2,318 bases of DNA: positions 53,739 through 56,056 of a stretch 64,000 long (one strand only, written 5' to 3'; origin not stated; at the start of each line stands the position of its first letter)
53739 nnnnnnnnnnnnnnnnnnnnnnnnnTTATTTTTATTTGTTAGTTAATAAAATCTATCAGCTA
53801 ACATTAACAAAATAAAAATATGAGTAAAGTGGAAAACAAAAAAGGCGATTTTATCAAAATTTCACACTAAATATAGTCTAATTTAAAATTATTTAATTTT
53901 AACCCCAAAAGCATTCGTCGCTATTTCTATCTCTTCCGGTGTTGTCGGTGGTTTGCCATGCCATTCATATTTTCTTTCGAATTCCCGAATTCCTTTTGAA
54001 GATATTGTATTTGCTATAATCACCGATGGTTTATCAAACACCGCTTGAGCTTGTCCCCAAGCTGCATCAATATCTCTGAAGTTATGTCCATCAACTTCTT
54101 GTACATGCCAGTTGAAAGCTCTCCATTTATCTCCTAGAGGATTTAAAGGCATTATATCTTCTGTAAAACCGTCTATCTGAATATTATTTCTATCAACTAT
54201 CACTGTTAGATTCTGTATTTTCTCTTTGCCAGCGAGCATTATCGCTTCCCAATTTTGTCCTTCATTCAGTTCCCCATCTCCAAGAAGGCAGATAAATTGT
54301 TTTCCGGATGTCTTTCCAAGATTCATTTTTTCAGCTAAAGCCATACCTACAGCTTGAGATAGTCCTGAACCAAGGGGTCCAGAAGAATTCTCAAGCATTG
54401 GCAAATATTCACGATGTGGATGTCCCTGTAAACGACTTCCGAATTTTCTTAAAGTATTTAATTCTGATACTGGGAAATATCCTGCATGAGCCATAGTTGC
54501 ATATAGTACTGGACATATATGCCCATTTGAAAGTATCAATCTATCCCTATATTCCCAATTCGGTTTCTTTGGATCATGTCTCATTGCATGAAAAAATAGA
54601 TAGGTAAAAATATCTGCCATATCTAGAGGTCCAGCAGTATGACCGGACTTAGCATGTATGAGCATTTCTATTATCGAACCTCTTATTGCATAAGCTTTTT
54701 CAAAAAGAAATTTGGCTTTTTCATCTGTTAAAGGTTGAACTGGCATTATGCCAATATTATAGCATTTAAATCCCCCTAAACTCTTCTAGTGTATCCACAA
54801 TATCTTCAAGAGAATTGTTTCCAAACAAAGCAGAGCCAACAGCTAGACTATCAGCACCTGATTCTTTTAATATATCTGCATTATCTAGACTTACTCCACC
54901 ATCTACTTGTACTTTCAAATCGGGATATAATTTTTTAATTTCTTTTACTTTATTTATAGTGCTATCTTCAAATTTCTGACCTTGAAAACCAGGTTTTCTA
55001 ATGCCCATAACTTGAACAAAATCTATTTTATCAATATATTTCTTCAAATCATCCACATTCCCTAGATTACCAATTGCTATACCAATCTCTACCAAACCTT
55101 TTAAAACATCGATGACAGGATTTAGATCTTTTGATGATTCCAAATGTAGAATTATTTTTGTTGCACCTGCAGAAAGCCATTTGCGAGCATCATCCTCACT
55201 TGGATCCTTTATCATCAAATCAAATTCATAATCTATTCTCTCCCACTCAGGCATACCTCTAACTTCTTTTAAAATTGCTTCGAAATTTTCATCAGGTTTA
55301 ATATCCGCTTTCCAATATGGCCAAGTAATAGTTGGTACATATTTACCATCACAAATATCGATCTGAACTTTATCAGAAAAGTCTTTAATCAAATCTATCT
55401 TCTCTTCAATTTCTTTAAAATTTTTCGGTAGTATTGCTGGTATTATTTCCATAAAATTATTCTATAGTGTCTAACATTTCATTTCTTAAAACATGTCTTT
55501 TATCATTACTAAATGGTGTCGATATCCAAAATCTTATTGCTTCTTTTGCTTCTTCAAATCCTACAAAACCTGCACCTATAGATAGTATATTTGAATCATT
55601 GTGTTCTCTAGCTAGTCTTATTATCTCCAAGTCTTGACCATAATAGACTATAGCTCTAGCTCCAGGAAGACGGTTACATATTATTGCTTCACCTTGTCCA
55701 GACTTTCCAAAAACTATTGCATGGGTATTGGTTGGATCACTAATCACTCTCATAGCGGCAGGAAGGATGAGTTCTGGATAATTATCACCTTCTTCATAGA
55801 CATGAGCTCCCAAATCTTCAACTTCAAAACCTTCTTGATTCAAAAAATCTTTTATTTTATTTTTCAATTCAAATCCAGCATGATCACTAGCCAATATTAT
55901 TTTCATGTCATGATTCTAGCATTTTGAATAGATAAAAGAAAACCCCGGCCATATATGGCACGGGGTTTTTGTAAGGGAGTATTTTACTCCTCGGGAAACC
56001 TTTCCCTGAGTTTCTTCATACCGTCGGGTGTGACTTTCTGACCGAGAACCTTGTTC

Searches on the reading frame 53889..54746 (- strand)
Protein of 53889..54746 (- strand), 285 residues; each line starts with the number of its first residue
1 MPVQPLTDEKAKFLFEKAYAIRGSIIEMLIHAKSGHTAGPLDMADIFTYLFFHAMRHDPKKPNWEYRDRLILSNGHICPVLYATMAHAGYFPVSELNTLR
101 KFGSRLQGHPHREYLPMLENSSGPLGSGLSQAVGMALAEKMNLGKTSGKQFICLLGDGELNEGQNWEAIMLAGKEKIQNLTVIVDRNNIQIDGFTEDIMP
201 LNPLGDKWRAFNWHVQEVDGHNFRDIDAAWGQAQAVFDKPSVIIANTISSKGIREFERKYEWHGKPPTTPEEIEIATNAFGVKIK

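Call 68: search_protein_families(library=pfam, proteins=[window:53889-54746:-], max_evalue=0.001)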
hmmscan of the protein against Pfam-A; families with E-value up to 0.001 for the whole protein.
window:53889-54746:- (285 aa): 4 families
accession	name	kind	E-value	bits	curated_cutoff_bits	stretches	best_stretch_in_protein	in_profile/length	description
PF00456.26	Transketolase_N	-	8.1e-58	196.4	22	1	20-283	8-278/334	Transketolase, thiamine diphosphate binding domain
PF13292.11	DXP_synthase_N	-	9e-09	35.4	21.2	1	18-191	22-175/274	1-deoxy-D-xylulose-5-phosphate synthase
PF00676.26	E1_dh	-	5.8e-05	22.6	22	1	107-188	86-162/300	Dehydrogenase E1 component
PF02775.26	TPP_enzyme_C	-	0.0002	21.6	21.9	1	111-189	18-84/151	Thiamine pyrophosphate enzyme, C-terminal TPP binding domain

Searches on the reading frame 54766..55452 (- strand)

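Call 68: search_protein_families(library=pfam, proteins=[window:54766-55452:-], max_evalue=0.001)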
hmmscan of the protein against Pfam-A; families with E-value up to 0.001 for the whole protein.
window:54766-55452:- (228 aa): 1 family
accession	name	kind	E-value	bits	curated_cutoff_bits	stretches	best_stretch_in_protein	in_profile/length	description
PF00834.25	Ribul_P_3_epim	-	5e-30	104.8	21.1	1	3-210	2-198/198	Ribulose-phosphate 3 epimerase family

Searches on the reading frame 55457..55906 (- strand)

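Call 68: search_protein_families(library=pfam, proteins=[window:55457-55906:-], max_evalue=0.001)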
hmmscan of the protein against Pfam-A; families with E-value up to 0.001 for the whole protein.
window:55457-55906:- (149 aa): 1 family
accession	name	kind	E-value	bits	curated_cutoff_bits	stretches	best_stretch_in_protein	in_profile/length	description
PF02502.23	LacAB_rpiB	-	5e-34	117.7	24.7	1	3-144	1-137/138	Ribose/Galactose Isomerase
